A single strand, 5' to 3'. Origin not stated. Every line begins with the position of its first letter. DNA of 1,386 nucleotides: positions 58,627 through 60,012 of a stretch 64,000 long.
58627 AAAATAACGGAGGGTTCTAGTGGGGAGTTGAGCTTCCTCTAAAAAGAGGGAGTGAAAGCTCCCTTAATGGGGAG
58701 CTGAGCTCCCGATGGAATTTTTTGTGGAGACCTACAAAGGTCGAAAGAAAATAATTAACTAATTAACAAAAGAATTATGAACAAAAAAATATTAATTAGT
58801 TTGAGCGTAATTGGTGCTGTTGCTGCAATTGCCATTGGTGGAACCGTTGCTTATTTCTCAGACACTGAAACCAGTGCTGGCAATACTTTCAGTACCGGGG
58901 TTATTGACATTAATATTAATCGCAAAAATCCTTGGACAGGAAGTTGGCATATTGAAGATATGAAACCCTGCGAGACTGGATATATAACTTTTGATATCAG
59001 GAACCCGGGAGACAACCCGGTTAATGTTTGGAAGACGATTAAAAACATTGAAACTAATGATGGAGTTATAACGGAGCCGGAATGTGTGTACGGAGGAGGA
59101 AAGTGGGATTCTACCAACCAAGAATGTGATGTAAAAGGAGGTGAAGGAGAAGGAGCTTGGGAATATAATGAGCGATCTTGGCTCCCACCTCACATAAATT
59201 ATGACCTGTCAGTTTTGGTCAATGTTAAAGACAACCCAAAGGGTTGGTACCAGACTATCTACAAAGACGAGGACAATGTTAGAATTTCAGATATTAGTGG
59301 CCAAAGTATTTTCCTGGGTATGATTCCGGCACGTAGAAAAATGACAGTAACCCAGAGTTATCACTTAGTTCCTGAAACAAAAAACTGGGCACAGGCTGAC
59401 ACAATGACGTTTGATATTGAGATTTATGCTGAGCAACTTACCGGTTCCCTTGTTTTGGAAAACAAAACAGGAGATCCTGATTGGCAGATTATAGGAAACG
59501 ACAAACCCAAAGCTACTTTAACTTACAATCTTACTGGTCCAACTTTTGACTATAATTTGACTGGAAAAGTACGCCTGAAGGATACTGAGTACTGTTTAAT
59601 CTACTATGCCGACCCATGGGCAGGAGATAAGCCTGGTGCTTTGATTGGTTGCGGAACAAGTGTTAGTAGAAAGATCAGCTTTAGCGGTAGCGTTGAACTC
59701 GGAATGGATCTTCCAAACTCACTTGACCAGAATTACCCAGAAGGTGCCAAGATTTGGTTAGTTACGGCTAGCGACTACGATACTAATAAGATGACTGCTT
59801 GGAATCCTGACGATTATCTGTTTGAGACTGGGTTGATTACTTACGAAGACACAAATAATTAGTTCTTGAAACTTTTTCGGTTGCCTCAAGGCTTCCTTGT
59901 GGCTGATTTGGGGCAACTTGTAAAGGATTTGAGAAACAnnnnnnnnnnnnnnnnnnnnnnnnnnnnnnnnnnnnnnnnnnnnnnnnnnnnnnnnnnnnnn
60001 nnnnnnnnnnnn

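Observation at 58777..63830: SipW/TasA-type secreted fibre-adhesin operon in a CPR-like genome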

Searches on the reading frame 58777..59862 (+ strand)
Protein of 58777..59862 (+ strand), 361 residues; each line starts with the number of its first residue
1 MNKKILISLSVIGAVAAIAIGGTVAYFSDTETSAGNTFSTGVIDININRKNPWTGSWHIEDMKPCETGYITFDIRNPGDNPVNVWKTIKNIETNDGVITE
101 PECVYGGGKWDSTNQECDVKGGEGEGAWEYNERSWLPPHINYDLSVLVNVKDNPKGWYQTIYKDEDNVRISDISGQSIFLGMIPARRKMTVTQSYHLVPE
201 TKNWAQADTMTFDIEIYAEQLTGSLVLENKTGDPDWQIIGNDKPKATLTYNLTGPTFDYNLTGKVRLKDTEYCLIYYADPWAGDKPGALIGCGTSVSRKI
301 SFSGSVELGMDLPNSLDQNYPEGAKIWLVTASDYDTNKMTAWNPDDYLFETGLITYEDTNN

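Call 3: search_protein_families(library=pfam, proteins=[window:58777-59862:+], max_evalue=1)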
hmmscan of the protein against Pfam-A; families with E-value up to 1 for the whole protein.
window:58777-59862:+ (361 aa): 1 family
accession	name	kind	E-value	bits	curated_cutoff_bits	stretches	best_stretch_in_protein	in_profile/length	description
PF12389.13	Peptidase_M73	-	1.6e-08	35.1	22.5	1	7-79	6-75/196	Camelysin metallo-endopeptidase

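Call 4: search_protein_families(library=ncbifam, proteins=[window:58777-59862:+], max_evalue=1)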
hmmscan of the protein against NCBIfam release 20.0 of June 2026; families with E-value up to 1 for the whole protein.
window:58777-59862:+ (361 aa): 5 families
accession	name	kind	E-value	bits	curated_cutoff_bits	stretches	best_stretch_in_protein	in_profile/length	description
TIGR04088.1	cognate_SipW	domain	2.3e-08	33.9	19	1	11-41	3-32/34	SipW-dependent-type signal peptide-containing protein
TIGR04090.1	exp_by_SipW_IV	subfamily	0.00048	19.9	60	1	10-82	6-72/241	BsaA family SipW-dependent biofilm matrix protein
TIGR03511.1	GldH_lipo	subfamily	0.02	15.1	78.7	1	180-218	12-51/155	gliding motility lipoprotein GldH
NF047380.1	photo_II_xxx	equivalog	0.03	14.6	80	1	5-28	3-25/75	photosystem II protein, Psb35-related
TIGR04089.1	exp_by_SipW_III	subfamily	0.12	12.5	60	1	13-54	12-55/179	alternate-type signal peptide domain-containing protein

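Call 5: search_solved_structures(query=window:58777-59862:+, max_evalue=1, show_alignments=2)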
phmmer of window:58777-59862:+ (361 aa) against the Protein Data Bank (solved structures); distinct sequences matched with E-value up to 1: 0.

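Call 9: find_homologous_proteins(query=window:58777-59862:+, max_evalue=0.001)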
Query window:58777-59862:+ (361 aa): 819 proteins with E <= 0.001 among 2960 candidates; the best 120 are listed.
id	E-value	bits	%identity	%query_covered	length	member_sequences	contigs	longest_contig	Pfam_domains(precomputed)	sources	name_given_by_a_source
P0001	3.4e-249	844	100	100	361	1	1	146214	PF12389.14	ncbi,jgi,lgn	-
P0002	2.9e-180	617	77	100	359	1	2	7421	PF12389.14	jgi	-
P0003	2.8e-172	591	75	100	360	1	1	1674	PF12389.14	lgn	-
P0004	5.2e-166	570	73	100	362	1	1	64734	PF12389.14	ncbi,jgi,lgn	-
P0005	3.6e-163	561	71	100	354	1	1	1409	PF12389.14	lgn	-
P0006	5.9e-163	560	71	96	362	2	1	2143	PF12389.14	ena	-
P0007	1.3e-159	549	72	100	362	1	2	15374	PF12389.14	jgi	-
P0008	6.6e-159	547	70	100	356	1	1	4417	PF12389.14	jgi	-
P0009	1.5e-157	543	71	99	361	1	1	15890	PF12389.14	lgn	-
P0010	1.9e-155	536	69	99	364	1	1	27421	PF12389.14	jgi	-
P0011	2.6e-155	535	70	100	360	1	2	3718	PF12389.14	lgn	-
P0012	3.6e-155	535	69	99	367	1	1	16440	PF12389.14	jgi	-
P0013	1.0e-151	523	68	99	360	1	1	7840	PF12389.14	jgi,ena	-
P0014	1.9e-147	509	68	100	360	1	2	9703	PF12389.14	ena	-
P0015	6.1e-147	508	65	99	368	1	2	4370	PF12389.14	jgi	-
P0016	3.0e-144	499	65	99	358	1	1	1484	PF12389.14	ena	-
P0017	2.2e-143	496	65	100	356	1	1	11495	PF12389.14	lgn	-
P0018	4.3e-143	495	64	100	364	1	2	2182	PF12389.14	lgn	-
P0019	2.1e-141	489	63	100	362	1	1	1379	PF12389.14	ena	-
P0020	3.3e-141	489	65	100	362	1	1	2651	PF12389.14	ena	-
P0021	7.7e-141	488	63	100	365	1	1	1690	PF12389.14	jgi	-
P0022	3.0e-139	482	64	100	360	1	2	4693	PF12389.14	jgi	-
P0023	4.6e-139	482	64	100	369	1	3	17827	PF12389.14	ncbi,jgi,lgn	-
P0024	5.3e-139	482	62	99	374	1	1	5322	PF12389.14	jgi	jgi:predicted ribosomally synthesized peptide with SipW-like signal peptide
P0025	5.6e-139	481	63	100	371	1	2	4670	PF12389.14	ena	-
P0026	2.2e-138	479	63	100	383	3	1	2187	PF12389.14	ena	-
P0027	2.6e-138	479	64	100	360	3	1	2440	PF12389.14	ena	-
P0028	3.3e-138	479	64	100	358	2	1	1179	PF12389.14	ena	-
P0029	7.8e-138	478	64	100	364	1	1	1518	PF12389.14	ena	-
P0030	1.1e-137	477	65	100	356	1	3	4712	PF12389.14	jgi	-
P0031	4.0e-137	475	64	100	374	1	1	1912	PF12389.14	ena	-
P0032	6.1e-137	475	64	100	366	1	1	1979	PF12389.14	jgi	-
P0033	1.2e-134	467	61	100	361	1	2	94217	PF12389.14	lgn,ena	-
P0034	9.1e-133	461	63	100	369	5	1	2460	PF12389.14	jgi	-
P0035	2.6e-129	450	62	99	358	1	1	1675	PF12389.14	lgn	-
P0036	1.5e-127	444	60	99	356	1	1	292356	PF12389.14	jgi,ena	-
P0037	3.5e-127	443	61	99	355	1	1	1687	PF12389.14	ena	-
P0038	1.2e-126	441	61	100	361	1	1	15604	PF12389.14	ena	-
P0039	3.8e-113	396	57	100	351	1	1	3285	PF12389.14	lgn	-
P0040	6.7e-112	392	57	98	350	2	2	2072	PF12389.14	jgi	-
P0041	3.0e-111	390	55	100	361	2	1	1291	PF12389.14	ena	-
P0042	1.0e-109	385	53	94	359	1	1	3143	PF12389.14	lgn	-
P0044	2.1e-108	381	54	99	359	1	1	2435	PF12389.14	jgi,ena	-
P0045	7.0e-107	376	54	99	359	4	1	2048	PF12389.14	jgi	-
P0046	1.1e-106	375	55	99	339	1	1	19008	PF12389.14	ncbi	-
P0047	1.2e-106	375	56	99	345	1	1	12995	PF12389.14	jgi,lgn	jgi:predicted ribosomally synthesized peptide with SipW-like signal peptide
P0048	5.6e-103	363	54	100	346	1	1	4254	PF12389.14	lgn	-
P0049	6.9e-103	363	52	93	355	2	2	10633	PF12389.14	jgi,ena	-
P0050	5.5e-102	360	50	100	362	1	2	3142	PF12389.14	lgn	-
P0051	1.5e-98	348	52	99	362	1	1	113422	PF12389.14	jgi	-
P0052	1.6e-95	338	51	99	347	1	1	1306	PF12389.14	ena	-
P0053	1.8e-95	338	49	99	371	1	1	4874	PF12389.14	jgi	-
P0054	2.8e-93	331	50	100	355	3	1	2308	PF12389.14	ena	-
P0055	1.2e-92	329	51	100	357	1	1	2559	PF12389.14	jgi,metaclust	metaclust:\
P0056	1.4e-91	326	48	100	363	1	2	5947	PF12389.14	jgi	-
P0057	1.8e-91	325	49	99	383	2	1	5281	PF12389.14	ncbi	ncbi:MAG: hypothetical protein DRP15_01375, partial [Candidatus Aenigmatarchaeota archaeon]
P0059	3.4e-89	318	52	99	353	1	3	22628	PF12389.14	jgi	jgi:spore coat-associated protein N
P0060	1.8e-88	315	49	100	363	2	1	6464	PF12389.14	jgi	-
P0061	5.5e-88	314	49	99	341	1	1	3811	PF12389.14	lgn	-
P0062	1.1e-87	313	49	100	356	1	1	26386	PF12389.14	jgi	-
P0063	1.9e-87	312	49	100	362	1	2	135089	PF12389.14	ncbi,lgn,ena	-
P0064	6.7e-87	310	47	100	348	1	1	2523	PF12389.14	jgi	jgi:predicted ribosomally synthesized peptide with SipW-like signal peptide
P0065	1.2e-86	309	47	100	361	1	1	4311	PF12389.14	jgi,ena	-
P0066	2.9e-86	308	47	100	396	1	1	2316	PF12389.14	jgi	-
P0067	6.6e-86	307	49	100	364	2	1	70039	PF12389.14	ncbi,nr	ncbi:SipW-dependent-type signal peptide-containing protein [Candidatus Parcubacteria bacterium]|nr:S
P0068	6.7e-86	307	47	99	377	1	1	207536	PF12389.14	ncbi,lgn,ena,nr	ncbi:SipW-dependent-type signal peptide-containing protein [Patescibacteria group bacterium]|nr:SipW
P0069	1.7e-85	305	48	100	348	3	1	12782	PF12389.14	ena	-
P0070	2.8e-85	305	47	98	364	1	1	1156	PF12389.14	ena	-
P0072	1.2e-84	303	49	99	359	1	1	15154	PF12389.14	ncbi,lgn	-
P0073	1.6e-84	302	48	100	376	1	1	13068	PF12389.14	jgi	jgi:predicted ribosomally synthesized peptide with SipW-like signal peptide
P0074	1.6e-84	302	47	100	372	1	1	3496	PF12389.14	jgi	-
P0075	1.6e-84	302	47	94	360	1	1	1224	PF12389.14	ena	-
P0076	1.7e-84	302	47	100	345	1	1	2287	PF12389.14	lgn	-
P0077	3.8e-84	301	48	100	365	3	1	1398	PF12389.14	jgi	-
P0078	1.0e-83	300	48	99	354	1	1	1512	PF12389.14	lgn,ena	-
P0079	1.0e-83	300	47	99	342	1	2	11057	PF12389.14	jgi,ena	-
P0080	1.3e-83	299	46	100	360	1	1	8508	PF12389.14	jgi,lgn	-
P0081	3.1e-83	298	43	94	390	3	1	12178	PF12389.14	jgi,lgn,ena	-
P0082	7.2e-83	297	48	99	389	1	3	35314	PF12389.14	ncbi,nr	ncbi:M73 family metallopeptidase [Patescibacteria group bacterium]|nr:M73 family metallopeptidase [P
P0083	8.7e-83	297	46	94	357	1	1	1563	PF12389.14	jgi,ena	-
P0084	9.0e-83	296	47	100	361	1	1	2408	PF12389.14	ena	-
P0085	1.1e-82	296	47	100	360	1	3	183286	PF12389.14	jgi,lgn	jgi:predicted ribosomally synthesized peptide with SipW-like signal peptide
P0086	1.1e-82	296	47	100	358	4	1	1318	PF12389.14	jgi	jgi:predicted ribosomally synthesized peptide with SipW-like signal peptide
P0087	1.2e-82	296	47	100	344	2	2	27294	PF12389.14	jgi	jgi:predicted ribosomally synthesized peptide with SipW-like signal peptide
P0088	2.2e-82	295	46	99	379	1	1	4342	PF12389.14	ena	-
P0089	2.6e-82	295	47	100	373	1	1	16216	PF12389.14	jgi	-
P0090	2.7e-82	295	45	99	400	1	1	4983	PF12389.14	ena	-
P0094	3.6e-81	291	45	100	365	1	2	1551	PF12389.14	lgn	-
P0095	6.6e-81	290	47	99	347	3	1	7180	PF12389.14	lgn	-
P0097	5.6e-80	287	48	99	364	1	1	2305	PF12389.14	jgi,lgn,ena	-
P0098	1.1e-79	286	45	100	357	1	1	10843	PF12389.14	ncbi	-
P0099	1.9e-79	286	43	99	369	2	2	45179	PF12389.14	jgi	-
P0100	2.3e-79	285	45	99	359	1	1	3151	PF12389.14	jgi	-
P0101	3.1e-79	285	45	99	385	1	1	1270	PF12389.14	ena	-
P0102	4.4e-79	284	48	99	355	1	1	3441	PF12389.14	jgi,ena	-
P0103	4.5e-79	284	48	98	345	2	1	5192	PF12389.14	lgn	-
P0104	5.3e-79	284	44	99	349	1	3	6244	PF12389.14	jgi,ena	-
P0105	8.7e-79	283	47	99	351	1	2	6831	PF12389.14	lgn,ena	-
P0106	8.8e-79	283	47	100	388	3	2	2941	PF12389.14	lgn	-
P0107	1.6e-78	283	46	100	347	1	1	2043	PF12389.14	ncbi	-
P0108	2.3e-78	282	45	99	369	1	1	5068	PF12389.14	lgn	-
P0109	3.6e-78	281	45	99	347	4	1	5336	PF12389.14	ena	-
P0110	4.5e-78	281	45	99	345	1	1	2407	PF12389.14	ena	-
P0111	1.1e-77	280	47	100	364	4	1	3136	PF12389.14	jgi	-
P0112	1.7e-77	279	46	99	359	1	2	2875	PF12389.14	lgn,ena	-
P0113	4.7e-77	278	46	99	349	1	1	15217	PF12389.14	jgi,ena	-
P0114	4.9e-77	278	45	100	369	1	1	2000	PF12389.14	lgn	-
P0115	6.5e-77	277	48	100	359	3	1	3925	PF12389.14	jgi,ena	-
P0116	8.5e-77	277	43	93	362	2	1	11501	PF12389.14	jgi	-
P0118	1.8e-76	276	46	100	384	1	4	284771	PF12389.14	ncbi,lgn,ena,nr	ncbi:SipW-dependent-type signal peptide-containing protein [Candidatus Parcubacteria bacterium]|nr:S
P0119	2.3e-76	275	44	99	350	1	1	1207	PF12389.14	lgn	-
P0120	4.0e-76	275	43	99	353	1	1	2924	PF12389.14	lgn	-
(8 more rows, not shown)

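Call 12: find_encoding_contigs(protein=P0001, flank=10000, max_places=3)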
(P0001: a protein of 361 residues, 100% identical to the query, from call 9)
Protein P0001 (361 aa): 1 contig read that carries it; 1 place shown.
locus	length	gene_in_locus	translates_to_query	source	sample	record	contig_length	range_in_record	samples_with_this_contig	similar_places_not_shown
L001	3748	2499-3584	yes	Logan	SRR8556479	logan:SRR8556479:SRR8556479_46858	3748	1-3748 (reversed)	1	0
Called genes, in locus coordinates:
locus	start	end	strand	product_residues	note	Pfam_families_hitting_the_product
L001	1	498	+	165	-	?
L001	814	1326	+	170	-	PF00466:Ribosomal_L10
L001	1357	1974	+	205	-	PF16320:Ribosomal_L12_N, PF00542:Ribosomal_L12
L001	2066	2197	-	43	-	-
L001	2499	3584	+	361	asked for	PF12389:Peptidase_M73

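Call 13: find_encoding_contigs(protein=P0036, flank=10000, max_places=2)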
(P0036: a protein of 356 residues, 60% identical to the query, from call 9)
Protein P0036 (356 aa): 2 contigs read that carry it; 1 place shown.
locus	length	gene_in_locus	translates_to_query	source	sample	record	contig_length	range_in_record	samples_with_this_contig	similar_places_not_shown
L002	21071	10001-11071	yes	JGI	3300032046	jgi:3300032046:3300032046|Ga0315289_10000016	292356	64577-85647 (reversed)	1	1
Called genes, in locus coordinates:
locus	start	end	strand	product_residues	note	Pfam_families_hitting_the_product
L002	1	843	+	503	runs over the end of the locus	-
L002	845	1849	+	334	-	PF02618:YceG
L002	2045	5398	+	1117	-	PF04563:RNA_pol_Rpb2_1, PF04561:RNA_pol_Rpb2_2, PF04565:RNA_pol_Rpb2_3, PF10385:RNA_pol_Rpb2_45, PF00562:RNA_pol_Rpb2_6, PF04560:RNA_pol_Rpb2_7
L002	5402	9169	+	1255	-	PF04997:RNA_pol_Rpb1_1, PF00623:RNA_pol_Rpb1_2, PF04983:RNA_pol_Rpb1_3, PF05000:RNA_pol_Rpb1_4, PF04998:RNA_pol_Rpb1_5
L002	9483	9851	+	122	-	PF05635:23S_rRNA_IVP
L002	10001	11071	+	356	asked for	PF12389:Peptidase_M73 (weak)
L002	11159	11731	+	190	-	-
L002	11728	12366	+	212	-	-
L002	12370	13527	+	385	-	PF00353:HemolysinCabind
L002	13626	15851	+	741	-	PF01522:Polysacc_deac_1, PF13506:Glyco_transf_21, PF00535:Glycos_transf_2, PF10111:Glyco_tranf_2_2 (weak), PF13641:Glyco_tranf_2_3, PF01644:Chitin_synth_1, PF03142:Chitin_synth_2 (weak), PF13632:Glyco_trans_2_3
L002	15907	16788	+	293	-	-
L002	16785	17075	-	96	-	-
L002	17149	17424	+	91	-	-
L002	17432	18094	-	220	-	PF12705:PDDEXK_1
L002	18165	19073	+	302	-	PF01035:DNA_binding_1, PF00633:HHH (faint), PF00730:HhH-GPD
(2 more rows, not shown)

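Call 14: find_encoding_contigs(protein=P0068, flank=10000, max_places=2)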
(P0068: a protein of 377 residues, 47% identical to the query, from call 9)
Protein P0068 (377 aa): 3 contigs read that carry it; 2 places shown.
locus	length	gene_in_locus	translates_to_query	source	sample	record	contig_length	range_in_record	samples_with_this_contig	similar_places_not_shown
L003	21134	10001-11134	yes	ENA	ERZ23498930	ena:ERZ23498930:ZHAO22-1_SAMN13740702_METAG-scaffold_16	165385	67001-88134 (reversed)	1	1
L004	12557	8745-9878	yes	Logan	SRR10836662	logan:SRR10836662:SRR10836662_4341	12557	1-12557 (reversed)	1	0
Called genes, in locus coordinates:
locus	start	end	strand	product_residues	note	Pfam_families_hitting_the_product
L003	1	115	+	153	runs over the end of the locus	PF00886:Ribosomal_S16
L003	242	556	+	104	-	PF13083:KH_KhpA-B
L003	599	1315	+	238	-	PF01746:tRNA_m1G_MT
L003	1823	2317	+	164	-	PF01327:Pep_deformylase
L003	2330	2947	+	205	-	PF01135:PCMT, PF00398:RrnaAD (weak), PF01209:Ubie_methyltran, PF01189:Methyltr_RsmB-F (weak), PF13847:Methyltransf_31, PF08241:Methyltransf_11 (weak), PF13649:Methyltransf_25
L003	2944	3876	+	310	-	PF02618:YceG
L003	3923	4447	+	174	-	PF01965:DJ-1_PfpI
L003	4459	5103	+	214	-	-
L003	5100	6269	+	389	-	PF07588:DUF1554 (faint)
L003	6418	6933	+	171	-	PF00466:Ribosomal_L10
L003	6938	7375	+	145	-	PF16320:Ribosomal_L12_N, PF00542:Ribosomal_L12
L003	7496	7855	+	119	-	PF03819:MazG (faint), PF12643:MazG-like (weak)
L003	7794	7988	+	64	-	-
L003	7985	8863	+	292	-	-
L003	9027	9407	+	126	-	-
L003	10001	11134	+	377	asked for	PF12389:Peptidase_M73 (weak)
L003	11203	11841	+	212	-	PF12389:Peptidase_M73 (faint)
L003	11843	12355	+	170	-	-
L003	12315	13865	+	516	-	-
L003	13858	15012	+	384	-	-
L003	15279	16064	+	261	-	PF10627:CsgE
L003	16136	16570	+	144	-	PF10614:CsgF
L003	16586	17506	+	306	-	PF03783:CsgG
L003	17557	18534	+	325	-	-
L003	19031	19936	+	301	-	-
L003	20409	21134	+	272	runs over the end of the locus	PF13505:OMP_b-brl (faint)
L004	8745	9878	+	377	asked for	PF12389:Peptidase_M73 (weak)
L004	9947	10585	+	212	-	PF12389:Peptidase_M73 (faint)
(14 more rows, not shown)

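Call 18: find_related_loci(query=A1, collection=genome_contigs, flank=10000)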
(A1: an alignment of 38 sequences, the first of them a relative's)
Query A1 (361 aa) in genome_contigs; peptide patterns used: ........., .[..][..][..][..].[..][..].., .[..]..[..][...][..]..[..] (x = any residue, [..] = any of these).
490 stretches matched a pattern; 372 encode a relative of the query (tblastn E <= 1e-3); the best 80 are kept; 78 distinct loci.
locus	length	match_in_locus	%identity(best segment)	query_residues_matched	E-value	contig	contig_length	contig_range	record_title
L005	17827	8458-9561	64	1-360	5e-133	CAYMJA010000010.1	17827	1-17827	MAG TPA_asm: uncultured Candidatus Saccharibacteria bacterium isolate SRP214966_co5_52 genome assembly, contig: NODE_259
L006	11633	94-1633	73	1-360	2e-170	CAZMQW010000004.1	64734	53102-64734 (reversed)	MAG TPA_asm: uncultured Candidatus Saccharibacteria bacterium isolate binchicken_co34_534 genome assembly, contig: NODE_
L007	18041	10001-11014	55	3-361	3e-104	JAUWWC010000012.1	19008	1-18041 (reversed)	MAG: Candidatus Nealsonbacteria bacterium isolate CSMAG_2648 CSMAG_2648_k127_1042750_length_19008_cov_15.2430, whole gen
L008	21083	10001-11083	49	1-360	4e-92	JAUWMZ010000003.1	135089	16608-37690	MAG: Candidatus Nealsonbacteria bacterium isolate CSMAG_2411 CSMAG_2411_k141_224392_length_135089_cov_21.0973, whole gen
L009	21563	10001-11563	49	1-360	9e-92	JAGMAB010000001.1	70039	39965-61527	MAG: Candidatus Parcubacteria bacterium isolate RS_14_18 ZL355.bin.18.fa_1, whole genome shotgun sequence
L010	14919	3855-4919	48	5-360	2e-88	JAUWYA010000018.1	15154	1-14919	MAG: Candidatus Nealsonbacteria bacterium isolate CSMAG_2698 CSMAG_2698_k141_3091346_length_15154_cov_9.7763, whole geno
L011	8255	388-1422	45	1-359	2e-85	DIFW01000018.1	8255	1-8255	MAG TPA_asm: Patescibacteria group bacterium UBA5738 UBA5738_contig_48882, whole genome shotgun sequence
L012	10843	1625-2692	45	1-360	1e-83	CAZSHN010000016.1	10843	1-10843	MAG TPA_asm: uncultured Candidatus Saccharibacteria bacterium isolate SRP332253_co2_170 genome assembly, contig: NODE_60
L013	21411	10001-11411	46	1-361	4e-82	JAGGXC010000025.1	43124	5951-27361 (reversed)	MAG: bacterium isolate AUK142 PB_MBMC_096_c_000000000001, whole genome shotgun sequence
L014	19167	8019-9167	46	1-360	1e-77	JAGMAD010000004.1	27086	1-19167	MAG: Candidatus Parcubacteria bacterium isolate RS_14_22 ZL355.bin.22.fa_4, whole genome shotgun sequence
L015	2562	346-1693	43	1-359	2e-79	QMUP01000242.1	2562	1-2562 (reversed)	MAG: Candidatus Wolframiiraptor sp. isolate B99-G9 B99_Guay9_scaffold_108214, whole genome shotgun sequence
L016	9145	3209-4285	41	5-358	7e-77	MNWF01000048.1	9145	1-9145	MAG: Parcubacteria group bacterium CG1_02_40_25 cg1_0.2_scaffold_7741_c, whole genome shotgun sequence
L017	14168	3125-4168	42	3-360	7e-76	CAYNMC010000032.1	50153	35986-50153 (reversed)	MAG TPA_asm: uncultured Pseudomonadales bacterium isolate SRP231805_co4_157 genome assembly, contig: k141_449744, whole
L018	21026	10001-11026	44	3-360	1e-75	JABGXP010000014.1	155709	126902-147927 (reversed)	MAG: bacterium isolate SI034_bin78 k141_1356190, whole genome shotgun sequence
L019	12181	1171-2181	43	1-359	2e-75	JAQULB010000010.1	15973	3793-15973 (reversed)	MAG: Candidatus Paceibacterota bacterium isolate STD1_120 NODE_8820_length_15973_cov_5.778682_Sandtown_D1, whole genome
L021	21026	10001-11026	43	5-360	1e-75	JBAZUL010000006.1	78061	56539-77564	MAG: Patescibacteria group bacterium isolate SO_2017_GW1_227 NODE_1942_length_78061_cov_3.465047_OW334_2017, whole genom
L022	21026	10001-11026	42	3-356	3e-75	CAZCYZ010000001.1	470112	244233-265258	MAG TPA_asm: uncultured Gammaproteobacteria bacterium isolate SRP192927_co7_728 genome assembly, contig: NODE_2_length_4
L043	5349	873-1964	41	5-360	9e-64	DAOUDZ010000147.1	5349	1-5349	MAG TPA_asm: Dehalococcoidales bacterium isolate N2_89 k133_498895, whole genome shotgun sequence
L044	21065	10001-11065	40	3-356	7e-62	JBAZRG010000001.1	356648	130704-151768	MAG: Candidatus Paceibacterota bacterium isolate SO_2017_GW1_142 NODE_213_length_356648_cov_3.206437_OW334_2017, whole g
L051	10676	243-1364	40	1-360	2e-60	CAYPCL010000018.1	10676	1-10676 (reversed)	MAG TPA_asm: uncultured Candidatus Saccharibacteria bacterium isolate binchicken_co17_403 genome assembly, contig: NODE_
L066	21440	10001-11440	46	3-360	4e-86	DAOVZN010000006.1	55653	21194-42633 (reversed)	MAG TPA_asm: bacterium isolate CSMAG_1810 CSMAG_1810_k141_3549899_length_55653_cov_10.9995, whole genome shotgun sequenc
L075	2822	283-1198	38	1-221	4e-35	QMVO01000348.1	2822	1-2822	MAG: Methanosarcinales archaeon isolate B64_G16 B64_Guay16_scaffold_48943, whole genome shotgun sequence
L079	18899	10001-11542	38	1-221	1e-32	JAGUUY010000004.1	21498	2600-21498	MAG: Bacillota bacterium isolate DeMMO5_7 c_000000012163, whole genome shotgun sequence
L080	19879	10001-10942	34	3-342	7e-32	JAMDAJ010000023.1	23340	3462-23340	MAG: Patescibacteria group bacterium isolate FK_Sedi_B_Bin.263 NODE_7230_length_23340_cov_2.02145, whole genome shotgun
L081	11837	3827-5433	34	3-223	3e-31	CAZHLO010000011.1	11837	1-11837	MAG TPA_asm: uncultured Dehalococcoidales bacterium isolate binchicken_co10_152 genome assembly, contig: NODE_3818_lengt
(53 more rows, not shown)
